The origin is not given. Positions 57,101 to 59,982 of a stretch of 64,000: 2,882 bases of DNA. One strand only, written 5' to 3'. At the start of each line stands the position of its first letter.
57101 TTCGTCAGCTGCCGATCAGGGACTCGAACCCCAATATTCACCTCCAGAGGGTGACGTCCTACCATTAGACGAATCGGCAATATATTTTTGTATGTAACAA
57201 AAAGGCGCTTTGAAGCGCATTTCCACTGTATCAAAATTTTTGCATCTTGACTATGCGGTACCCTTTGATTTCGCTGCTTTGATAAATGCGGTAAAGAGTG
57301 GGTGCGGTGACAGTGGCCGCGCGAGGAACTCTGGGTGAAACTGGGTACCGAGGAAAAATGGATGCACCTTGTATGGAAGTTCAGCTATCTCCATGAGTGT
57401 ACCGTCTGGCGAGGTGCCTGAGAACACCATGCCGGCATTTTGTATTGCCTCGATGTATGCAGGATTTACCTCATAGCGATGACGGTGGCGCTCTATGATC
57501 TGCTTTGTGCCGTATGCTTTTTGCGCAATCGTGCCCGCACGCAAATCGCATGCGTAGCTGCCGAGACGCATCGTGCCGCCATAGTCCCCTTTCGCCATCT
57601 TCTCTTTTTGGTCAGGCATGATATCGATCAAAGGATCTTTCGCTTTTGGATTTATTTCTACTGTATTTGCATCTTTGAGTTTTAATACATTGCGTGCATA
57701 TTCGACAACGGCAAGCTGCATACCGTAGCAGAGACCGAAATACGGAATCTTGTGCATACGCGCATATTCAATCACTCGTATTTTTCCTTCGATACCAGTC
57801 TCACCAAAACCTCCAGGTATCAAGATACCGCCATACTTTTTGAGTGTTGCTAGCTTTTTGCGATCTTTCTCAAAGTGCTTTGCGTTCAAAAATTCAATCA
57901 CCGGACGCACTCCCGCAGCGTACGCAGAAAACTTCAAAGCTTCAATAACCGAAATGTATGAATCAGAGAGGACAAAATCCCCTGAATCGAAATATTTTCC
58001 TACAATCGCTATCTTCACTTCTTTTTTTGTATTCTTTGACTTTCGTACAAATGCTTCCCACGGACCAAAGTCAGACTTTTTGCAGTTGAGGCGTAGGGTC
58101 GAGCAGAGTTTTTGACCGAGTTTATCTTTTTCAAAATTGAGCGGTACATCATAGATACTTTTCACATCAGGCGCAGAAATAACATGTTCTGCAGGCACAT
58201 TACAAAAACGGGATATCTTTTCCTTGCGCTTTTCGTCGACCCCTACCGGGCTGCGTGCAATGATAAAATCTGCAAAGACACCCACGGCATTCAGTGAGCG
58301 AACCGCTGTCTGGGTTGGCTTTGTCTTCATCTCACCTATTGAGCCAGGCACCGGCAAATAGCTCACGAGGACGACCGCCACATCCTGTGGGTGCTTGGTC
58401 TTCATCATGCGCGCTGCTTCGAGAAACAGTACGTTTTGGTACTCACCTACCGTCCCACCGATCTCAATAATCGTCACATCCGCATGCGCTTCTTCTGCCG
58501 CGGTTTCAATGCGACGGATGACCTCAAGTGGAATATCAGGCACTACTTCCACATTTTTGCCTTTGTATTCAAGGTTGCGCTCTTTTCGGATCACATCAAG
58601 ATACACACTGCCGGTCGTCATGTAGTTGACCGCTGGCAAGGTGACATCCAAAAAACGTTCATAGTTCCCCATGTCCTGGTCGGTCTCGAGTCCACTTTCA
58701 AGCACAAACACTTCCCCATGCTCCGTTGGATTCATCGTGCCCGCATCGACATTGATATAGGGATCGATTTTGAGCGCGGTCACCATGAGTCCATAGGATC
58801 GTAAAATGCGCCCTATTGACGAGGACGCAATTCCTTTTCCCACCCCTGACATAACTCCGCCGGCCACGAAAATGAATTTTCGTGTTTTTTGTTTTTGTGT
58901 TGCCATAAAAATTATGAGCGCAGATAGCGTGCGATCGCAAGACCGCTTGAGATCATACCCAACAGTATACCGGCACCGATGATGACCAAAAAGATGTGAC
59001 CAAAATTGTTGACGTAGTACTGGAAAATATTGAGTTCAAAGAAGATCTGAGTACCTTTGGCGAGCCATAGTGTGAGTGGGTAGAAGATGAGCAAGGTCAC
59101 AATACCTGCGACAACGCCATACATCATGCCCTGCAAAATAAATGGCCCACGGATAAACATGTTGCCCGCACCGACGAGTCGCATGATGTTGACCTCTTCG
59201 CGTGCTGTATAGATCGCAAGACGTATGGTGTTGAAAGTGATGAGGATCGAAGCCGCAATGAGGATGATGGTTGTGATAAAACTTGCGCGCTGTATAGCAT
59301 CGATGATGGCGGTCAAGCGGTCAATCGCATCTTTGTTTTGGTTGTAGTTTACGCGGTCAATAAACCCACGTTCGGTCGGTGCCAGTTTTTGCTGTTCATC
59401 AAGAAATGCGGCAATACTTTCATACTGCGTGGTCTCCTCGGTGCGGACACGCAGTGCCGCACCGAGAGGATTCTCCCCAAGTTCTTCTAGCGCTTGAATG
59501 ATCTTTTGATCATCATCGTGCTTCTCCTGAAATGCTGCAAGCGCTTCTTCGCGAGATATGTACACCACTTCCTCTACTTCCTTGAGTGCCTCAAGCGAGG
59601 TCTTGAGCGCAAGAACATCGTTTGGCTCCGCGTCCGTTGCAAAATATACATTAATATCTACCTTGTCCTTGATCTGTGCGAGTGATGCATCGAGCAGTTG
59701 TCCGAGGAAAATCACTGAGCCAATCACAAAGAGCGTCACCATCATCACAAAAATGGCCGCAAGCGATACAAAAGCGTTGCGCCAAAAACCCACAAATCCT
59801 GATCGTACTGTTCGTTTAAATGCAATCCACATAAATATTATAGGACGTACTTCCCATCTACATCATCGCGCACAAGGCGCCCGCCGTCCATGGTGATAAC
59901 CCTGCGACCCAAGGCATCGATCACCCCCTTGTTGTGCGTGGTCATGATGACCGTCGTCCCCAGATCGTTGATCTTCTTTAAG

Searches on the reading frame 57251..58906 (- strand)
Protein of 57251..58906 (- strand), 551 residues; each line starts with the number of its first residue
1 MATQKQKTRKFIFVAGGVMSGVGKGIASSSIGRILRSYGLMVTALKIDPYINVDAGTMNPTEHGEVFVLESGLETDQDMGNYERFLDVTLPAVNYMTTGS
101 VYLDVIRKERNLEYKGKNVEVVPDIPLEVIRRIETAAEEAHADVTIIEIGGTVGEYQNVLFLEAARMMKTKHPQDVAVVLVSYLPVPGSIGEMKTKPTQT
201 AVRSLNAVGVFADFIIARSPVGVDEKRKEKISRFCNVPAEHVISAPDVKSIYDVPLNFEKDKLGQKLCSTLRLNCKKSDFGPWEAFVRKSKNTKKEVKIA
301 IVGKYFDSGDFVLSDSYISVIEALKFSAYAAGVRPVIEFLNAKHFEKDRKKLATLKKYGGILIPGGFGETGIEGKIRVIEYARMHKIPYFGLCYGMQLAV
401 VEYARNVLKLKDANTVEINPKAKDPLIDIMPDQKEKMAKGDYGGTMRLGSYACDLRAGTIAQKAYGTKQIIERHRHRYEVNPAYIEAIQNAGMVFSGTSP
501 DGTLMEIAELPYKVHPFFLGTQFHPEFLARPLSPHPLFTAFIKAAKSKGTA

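Call 42: search_protein_families(library=pfam, proteins=[window:57251-58906:-], max_evalue=0.00001)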
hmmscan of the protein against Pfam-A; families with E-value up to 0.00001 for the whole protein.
window:57251-58906:- (551 aa): 2 families
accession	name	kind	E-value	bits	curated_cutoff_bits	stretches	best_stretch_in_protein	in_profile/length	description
PF06418.20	CTP_synth_N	-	2.7e-99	332.3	26.1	1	10-273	1-265/265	CTP synthase N-terminus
PF00117.34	GATase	-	5e-36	124.6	22.8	1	313-543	2-189/190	Glutamine amidotransferase class-I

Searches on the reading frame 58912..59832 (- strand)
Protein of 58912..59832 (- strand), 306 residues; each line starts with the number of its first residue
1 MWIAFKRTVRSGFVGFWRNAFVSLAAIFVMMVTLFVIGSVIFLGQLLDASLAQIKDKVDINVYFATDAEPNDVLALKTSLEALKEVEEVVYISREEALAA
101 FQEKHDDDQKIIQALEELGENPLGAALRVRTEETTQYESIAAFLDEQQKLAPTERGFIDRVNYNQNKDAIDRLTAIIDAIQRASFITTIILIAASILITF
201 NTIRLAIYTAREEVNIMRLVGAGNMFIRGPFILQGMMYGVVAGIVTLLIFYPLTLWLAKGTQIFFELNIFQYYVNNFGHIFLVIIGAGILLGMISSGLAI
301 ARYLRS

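Call 42: search_protein_families(library=pfam, proteins=[window:58912-59832:-], max_evalue=0.00001)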
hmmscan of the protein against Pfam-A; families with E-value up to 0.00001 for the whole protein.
window:58912-59832:- (306 aa): 2 families
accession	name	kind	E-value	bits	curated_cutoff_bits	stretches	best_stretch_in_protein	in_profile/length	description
PF18075.7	FtsX_ECD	-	2.7e-16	60.4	23.5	1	58-148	1-91/96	FtsX extracellular domain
PF02687.27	FtsX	-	4.1e-11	43.4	25.5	1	186-305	2-117/120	FtsX-like permease C-terminal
